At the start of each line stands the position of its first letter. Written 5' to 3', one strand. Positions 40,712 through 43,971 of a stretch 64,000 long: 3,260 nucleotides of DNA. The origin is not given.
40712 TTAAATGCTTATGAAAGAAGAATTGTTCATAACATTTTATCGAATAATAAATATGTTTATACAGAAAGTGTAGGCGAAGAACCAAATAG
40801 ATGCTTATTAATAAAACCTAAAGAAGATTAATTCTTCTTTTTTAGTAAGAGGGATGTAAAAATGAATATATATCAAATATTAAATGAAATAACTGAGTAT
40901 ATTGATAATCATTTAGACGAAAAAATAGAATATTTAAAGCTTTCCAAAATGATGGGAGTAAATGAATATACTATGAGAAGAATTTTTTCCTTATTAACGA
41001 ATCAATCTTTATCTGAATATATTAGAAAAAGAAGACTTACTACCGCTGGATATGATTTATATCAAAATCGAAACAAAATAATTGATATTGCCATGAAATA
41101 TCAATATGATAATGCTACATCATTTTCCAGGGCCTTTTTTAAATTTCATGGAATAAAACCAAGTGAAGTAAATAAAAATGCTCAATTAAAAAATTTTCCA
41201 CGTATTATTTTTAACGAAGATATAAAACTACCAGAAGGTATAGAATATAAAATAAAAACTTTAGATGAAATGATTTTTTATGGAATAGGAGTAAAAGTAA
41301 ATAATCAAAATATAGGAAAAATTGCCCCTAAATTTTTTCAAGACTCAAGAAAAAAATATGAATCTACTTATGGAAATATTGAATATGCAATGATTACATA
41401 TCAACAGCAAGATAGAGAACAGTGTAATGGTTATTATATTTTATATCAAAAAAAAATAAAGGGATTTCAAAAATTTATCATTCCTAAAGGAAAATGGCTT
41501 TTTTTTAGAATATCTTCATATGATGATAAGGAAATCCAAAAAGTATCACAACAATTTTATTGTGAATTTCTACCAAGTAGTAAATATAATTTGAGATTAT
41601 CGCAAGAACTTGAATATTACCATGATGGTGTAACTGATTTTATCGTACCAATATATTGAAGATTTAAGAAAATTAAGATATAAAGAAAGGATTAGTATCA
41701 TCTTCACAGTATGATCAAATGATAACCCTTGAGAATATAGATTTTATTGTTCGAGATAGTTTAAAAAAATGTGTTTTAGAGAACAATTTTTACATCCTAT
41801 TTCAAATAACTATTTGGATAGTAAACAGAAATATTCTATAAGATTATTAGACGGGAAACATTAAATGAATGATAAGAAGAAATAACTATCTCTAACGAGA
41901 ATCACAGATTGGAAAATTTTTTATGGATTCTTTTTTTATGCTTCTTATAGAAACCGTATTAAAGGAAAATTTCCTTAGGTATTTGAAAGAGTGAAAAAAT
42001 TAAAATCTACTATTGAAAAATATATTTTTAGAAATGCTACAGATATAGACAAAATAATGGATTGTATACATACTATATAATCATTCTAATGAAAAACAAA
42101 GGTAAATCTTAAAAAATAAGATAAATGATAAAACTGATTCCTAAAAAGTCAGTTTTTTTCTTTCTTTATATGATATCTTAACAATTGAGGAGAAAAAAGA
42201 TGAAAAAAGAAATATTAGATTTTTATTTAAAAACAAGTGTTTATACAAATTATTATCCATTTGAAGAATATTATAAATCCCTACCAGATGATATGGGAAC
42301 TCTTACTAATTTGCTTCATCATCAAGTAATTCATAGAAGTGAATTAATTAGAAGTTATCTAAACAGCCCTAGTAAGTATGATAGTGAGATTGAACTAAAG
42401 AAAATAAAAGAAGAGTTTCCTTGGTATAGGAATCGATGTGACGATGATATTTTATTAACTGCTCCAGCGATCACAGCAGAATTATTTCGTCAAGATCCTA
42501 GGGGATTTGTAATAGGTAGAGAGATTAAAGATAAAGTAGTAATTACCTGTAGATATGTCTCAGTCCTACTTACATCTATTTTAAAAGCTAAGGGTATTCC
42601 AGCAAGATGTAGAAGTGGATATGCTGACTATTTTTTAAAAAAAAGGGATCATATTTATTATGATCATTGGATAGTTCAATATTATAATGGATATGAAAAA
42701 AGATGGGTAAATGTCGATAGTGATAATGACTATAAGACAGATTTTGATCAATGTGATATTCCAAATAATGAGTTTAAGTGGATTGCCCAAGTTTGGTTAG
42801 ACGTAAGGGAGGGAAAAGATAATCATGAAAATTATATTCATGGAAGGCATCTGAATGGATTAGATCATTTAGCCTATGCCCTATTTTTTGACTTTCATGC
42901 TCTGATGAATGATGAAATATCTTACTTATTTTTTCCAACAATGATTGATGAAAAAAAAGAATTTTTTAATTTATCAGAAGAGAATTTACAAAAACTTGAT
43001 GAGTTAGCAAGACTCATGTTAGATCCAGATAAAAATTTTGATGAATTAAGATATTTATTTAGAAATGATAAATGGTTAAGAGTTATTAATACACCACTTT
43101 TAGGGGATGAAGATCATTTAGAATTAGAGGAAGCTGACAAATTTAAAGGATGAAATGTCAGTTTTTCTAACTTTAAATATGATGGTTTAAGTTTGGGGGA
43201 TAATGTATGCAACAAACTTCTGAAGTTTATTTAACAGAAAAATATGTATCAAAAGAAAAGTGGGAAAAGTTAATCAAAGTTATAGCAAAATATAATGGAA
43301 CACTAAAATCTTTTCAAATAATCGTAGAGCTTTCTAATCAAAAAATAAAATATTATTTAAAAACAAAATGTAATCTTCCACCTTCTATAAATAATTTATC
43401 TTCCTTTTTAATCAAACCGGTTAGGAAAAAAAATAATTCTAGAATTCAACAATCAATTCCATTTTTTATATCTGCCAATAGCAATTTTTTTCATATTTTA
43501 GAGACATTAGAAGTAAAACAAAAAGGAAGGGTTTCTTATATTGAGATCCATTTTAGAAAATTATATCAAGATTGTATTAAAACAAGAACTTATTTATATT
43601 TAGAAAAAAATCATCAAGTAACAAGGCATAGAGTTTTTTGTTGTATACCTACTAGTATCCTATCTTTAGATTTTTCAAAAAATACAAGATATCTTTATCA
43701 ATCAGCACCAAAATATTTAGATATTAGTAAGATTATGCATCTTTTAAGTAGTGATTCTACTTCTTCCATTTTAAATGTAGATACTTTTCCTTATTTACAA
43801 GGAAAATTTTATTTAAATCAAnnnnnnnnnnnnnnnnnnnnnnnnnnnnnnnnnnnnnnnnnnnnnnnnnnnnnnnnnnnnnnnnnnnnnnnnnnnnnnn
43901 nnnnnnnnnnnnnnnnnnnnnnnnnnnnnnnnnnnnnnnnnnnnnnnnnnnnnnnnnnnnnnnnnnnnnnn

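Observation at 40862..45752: Roughly 5-kb insertion between jag/khpB and mnmE: AraC/GyrI regulator, decayed spacer, then an operon of transglutaminase-like protease, HerA/VirB4-clade ATPase and a coupled Cys-rich protein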

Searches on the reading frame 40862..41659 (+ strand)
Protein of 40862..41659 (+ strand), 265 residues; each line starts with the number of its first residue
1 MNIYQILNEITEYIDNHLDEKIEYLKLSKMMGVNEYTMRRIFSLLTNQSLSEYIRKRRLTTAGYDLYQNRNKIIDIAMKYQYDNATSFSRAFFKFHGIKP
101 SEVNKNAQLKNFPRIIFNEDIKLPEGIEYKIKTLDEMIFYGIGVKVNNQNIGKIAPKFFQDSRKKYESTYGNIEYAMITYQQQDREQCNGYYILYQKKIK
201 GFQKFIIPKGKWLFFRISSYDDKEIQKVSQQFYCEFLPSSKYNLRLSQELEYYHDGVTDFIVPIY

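Call 3: search_protein_families(library=pfam, proteins=[window:40862-41659:+], max_evalue=1)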
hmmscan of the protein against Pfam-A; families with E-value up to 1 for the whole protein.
window:40862-41659:+ (265 aa): 4 families
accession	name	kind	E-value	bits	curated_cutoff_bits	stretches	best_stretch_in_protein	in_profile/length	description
PF12833.13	HTH_18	-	2.8e-16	60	33.6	1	27-105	1-79/80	Helix-turn-helix domain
PF06445.20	GyrI-like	-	5.4e-09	36.9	26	1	128-256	2-137/155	GyrI-like small molecule binding domain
PF14526.11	Cass2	-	2.6e-08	34.6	27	1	130-255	1-136/150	Integron-associated effector binding protein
PF00165.29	HTH_AraC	-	2.4e-06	28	26.6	1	68-102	6-39/42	Bacterial regulatory helix-turn-helix proteins, AraC family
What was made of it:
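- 40862..41659 (+): AraC/XylS-type regulator with a C-terminal GyrI-like (Cass2) effector-binding domain. This is the Rob-like architecture. It is the usual first gene of the cassette in gut Bacilli. Pfam HTH_18 2.8e-16, GyrI-like 5.4e-9 and Cass2 2.6e-8 (call 3).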

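Call 4: search_protein_families(library=padloc, proteins=[window:40862-41659:+], max_evalue=1)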
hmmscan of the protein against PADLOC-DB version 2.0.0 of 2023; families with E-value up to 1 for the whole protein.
window:40862-41659:+ (265 aa): 0 families

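Call 5: search_protein_families(library=ncbifam, proteins=[window:40862-41659:+], max_evalue=1)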
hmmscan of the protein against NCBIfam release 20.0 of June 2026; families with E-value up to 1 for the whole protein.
window:40862-41659:+ (265 aa): 27 families (the best 25 are shown)
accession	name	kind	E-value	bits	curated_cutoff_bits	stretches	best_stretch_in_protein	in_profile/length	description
NF007584.0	PRK10219.1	equivalog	9.7e-20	70.9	174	1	4-102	4-102/107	superoxide response transcriptional regulator SoxS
NF012228.1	RobA_TF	equivalog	3.3e-19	69.4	380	1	5-255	3-264/286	MDR efflux pump AcrAB transcriptional activator RobA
NF012144.2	ramA_TF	equivalog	7.5e-17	61.7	180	1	5-106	5-106/108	RamA family antibiotic efflux transcriptional regulator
NF011701.0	PRK15121.1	equivalog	3.3e-15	56.4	426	1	4-124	4-126/289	MDR efflux pump AcrAB transcriptional activator RobA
TIGR04094.1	adjacent_YSIRK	equivalog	6.6e-12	45.1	200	1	5-102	285-381/383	YSIRK-targeted surface antigen transcriptional regulator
NF047455.1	TF_Staph_AryK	equivalog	1.7e-11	43.1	850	1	6-114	158-266/759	transcriptional regulator AryK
NF049932.1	TranspRegBtr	equivalog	6.1e-11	41.5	900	1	8-105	167-264/531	bacillibactin transport transcriptional regulator Btr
NF012198.0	MarA_TF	equivalog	4.4e-10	39.8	250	1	8-101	12-105/124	MDR efflux pump AcrAB transcriptional activator MarA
NF008564.0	PRK11511.1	equivalog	5.3e-10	39.5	202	1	8-101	12-105/127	MDR efflux pump AcrAB transcriptional activator MarA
NF007243.0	PRK09685.1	equivalog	6e-08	32.5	199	1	7-106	200-301/303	transcriptional regulator FeaR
NF052371.1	TransRegGbdRPseu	equivalog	1.8e-07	30.5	480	1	7-115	227-335/365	choline metabolism transcriptional regulator GbdR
NF049968.1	QhpR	equivalog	1.9e-07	30.5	250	1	13-103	193-283/284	AraC-like transcriptional regulator QhpR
NF006902.0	PRK09393.1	equivalog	3.2e-07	29.9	425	1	6-107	221-322/327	transcriptional regulator FtrA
NF007860.0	PRK10572.1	equivalog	6e-07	28.6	208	1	7-108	185-286/292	arabinose operon transcriptional regulator AraC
NF010028.0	PRK13503.1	equivalog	1.5e-06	27.8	288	1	7-107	173-273/278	HTH-type transcriptional activator RhaS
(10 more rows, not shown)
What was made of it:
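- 40862..41659 (+): NCBIfam RobA_TF aligns over residues 5-255 but scores 69 bits against a cut-off of 380 (call 5).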

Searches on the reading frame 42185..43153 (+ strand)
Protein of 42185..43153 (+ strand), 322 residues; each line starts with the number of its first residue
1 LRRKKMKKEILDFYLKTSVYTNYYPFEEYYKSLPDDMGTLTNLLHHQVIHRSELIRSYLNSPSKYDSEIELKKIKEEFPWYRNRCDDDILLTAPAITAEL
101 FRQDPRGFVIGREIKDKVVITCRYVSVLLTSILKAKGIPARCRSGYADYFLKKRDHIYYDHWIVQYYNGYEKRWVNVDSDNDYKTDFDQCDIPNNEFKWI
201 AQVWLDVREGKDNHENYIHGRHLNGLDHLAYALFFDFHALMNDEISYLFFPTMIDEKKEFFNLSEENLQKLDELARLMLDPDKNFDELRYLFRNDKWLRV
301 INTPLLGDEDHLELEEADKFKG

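Call 3: search_protein_families(library=pfam, proteins=[window:42185-43153:+], max_evalue=1)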
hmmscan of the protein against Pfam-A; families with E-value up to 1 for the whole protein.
window:42185-43153:+ (322 aa): 1 family
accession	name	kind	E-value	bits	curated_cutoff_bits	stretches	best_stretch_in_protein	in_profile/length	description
PF01841.26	Transglut_core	-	1.9e-05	25.4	23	1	121-178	53-107/108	Transglutaminase-like superfamily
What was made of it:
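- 42200..43153 (+): Transglutaminase-like (papain-fold Cys/His/Asp) protein. It is a facultative insert between the regulator and the ATPase, not part of the core. Transglut_core 25.4 bits, cut-off 23 (call 3).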

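Call 4: search_protein_families(library=padloc, proteins=[window:42185-43153:+], max_evalue=1)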
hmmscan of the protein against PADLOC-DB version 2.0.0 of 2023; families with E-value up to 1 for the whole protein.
window:42185-43153:+ (322 aa): 0 families

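Call 5: search_protein_families(library=ncbifam, proteins=[window:42185-43153:+], max_evalue=1)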
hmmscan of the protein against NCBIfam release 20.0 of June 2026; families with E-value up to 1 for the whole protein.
window:42185-43153:+ (322 aa): 0 families

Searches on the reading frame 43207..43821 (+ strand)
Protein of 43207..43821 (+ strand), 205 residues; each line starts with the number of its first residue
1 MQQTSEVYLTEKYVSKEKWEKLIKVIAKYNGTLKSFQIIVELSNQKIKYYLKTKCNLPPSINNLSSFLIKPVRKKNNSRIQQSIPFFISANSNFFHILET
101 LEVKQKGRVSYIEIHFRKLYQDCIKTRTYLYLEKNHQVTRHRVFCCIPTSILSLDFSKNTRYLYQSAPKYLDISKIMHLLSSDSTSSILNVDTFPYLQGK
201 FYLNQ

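Call 88: search_protein_families(library=pfam, proteins=[window:43207-43821:+], max_evalue=10)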
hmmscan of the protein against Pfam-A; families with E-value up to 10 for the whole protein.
window:43207-43821:+ (205 aa): 0 families
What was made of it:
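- On HerA proper: Residues 1-205 have no Pfam match in five diverse members (call 88).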
